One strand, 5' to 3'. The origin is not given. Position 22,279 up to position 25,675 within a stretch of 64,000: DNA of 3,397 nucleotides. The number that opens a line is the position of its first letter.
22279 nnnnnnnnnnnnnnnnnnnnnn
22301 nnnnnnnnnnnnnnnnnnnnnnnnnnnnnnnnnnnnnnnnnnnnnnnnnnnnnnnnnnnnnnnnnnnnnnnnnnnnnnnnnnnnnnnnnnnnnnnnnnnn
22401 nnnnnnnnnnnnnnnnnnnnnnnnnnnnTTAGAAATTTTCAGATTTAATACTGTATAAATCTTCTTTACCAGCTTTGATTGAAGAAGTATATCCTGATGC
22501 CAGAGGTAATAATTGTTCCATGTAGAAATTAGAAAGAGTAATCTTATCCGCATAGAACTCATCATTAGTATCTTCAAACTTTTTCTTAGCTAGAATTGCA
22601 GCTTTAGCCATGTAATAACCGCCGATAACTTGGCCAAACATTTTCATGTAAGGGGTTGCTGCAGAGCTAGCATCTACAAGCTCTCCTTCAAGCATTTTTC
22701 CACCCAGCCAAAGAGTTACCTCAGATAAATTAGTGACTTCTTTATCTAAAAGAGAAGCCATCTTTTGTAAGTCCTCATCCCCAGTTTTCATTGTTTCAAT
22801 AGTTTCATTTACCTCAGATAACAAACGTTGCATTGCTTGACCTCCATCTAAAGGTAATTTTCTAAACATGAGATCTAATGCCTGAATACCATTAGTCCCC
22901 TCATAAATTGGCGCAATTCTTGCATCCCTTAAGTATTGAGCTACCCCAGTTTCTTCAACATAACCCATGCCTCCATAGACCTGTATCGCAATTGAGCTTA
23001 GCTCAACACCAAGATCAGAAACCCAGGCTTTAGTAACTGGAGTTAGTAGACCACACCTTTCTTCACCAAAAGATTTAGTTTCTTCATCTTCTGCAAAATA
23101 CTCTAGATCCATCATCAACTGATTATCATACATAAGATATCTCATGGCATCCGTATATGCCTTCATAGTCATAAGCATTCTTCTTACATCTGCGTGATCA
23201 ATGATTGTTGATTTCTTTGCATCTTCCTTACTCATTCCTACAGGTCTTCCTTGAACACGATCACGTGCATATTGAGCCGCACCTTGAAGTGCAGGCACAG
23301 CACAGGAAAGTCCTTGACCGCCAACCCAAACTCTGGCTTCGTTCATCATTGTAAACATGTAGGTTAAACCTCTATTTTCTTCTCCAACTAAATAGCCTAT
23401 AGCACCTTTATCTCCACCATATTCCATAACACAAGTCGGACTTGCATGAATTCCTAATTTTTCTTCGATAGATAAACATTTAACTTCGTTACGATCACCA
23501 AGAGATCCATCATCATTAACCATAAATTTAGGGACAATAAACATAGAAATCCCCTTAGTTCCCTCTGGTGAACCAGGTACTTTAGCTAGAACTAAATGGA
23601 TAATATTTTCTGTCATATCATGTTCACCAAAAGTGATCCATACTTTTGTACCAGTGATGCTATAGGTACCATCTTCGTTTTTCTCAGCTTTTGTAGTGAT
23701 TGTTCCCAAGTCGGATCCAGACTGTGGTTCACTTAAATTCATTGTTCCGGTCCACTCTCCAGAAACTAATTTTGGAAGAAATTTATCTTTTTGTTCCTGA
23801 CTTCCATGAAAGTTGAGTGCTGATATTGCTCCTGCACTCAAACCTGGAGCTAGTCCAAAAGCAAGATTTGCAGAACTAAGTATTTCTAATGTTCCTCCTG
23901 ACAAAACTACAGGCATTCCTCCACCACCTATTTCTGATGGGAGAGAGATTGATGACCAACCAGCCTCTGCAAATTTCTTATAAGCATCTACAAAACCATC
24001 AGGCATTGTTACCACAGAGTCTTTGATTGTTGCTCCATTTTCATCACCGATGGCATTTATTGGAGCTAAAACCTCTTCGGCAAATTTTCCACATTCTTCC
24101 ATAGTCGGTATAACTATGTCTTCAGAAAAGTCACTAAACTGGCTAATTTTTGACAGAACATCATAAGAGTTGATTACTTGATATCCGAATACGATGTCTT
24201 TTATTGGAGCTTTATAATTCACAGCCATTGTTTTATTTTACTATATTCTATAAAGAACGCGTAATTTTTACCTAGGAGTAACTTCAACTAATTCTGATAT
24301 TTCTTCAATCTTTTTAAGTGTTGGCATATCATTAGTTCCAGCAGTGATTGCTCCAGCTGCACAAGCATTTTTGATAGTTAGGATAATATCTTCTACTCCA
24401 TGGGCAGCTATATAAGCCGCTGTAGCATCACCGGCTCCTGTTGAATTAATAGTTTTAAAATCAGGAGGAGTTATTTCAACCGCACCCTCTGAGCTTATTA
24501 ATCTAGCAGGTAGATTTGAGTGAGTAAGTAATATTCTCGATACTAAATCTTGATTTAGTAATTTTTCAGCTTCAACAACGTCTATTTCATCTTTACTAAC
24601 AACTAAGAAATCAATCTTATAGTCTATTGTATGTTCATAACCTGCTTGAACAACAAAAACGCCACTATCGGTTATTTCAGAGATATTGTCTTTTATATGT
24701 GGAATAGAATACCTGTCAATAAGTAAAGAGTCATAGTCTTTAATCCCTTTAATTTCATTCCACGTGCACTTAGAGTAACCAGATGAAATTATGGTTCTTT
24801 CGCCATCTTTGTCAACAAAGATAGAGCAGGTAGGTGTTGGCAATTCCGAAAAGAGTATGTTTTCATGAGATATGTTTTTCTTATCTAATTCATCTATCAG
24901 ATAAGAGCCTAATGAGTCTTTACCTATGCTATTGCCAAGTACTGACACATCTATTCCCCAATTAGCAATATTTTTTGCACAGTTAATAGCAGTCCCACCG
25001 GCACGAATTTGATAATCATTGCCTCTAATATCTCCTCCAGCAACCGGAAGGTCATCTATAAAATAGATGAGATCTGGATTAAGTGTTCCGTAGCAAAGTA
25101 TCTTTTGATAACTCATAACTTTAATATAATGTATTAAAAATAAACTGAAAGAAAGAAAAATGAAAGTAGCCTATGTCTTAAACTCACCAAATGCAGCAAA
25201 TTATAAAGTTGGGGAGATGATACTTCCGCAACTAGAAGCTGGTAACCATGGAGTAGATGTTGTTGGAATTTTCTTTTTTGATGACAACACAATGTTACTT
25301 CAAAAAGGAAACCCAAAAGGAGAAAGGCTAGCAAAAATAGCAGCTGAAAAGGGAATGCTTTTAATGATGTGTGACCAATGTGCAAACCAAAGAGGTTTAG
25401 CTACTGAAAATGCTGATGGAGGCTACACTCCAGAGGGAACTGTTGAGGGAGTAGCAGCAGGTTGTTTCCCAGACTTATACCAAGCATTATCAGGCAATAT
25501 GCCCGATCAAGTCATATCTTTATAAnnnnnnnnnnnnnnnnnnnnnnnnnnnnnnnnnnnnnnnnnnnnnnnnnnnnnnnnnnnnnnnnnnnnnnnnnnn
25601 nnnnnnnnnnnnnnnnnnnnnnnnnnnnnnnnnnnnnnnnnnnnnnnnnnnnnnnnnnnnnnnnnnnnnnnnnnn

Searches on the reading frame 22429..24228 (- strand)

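Call 21: search_protein_families(library=pfam, proteins=[window:22429-24228:-], max_evalue=0.00001)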
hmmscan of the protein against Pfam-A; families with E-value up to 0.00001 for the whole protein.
window:22429-24228:- (599 aa): 5 families
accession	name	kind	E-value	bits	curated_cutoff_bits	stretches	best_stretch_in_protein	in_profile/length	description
PF12806.12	Acyl-CoA_dh_C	-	1.6e-25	90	30.3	1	470-593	2-122/124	Acetyl-CoA dehydrogenase C-terminal like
PF00441.29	Acyl-CoA_dh_1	-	5.1e-22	79.1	22.4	1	285-453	1-145/150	Acyl-CoA dehydrogenase, C-terminal domain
PF02771.21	Acyl-CoA_dh_N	-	5.3e-15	56.2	22.9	1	45-158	10-113/113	Acyl-CoA dehydrogenase, N-terminal domain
PF02770.24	Acyl-CoA_dh_M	-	9.2e-13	48.6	33.3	1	163-269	2-93/97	Acyl-CoA dehydrogenase, middle domain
PF22924.1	ACOX_C_alpha1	-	6.5e-09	36.2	27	1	294-448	3-159/169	Acyl-CoA oxidase, C-alpha1 domain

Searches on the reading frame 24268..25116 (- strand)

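Call 21: search_protein_families(library=pfam, proteins=[window:24268-25116:-], max_evalue=0.00001)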
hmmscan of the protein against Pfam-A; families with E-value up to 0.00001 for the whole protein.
window:24268-25116:- (282 aa): 1 family
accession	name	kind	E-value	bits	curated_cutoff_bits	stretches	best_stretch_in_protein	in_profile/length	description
PF00294.29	PfkB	-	1.1e-24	87.8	25.8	2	4-113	2-109/302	pfkB family carbohydrate kinase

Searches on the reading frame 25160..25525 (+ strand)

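Call 21: search_protein_families(library=pfam, proteins=[window:25160-25525:+], max_evalue=0.00001)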
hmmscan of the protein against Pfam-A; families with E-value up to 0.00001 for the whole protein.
window:25160-25525:+ (121 aa): 0 families

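Call 23: search_protein_families(library=pfam, proteins=[window:25160-25525:+], max_evalue=0.001)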
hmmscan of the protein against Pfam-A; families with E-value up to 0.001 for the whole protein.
window:25160-25525:+ (121 aa): 1 family
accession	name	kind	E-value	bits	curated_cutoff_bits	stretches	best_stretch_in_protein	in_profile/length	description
PF02635.20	DsrE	-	1.2e-05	25.9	22.7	1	1-97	1-97/116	DsrE/DsrF-like family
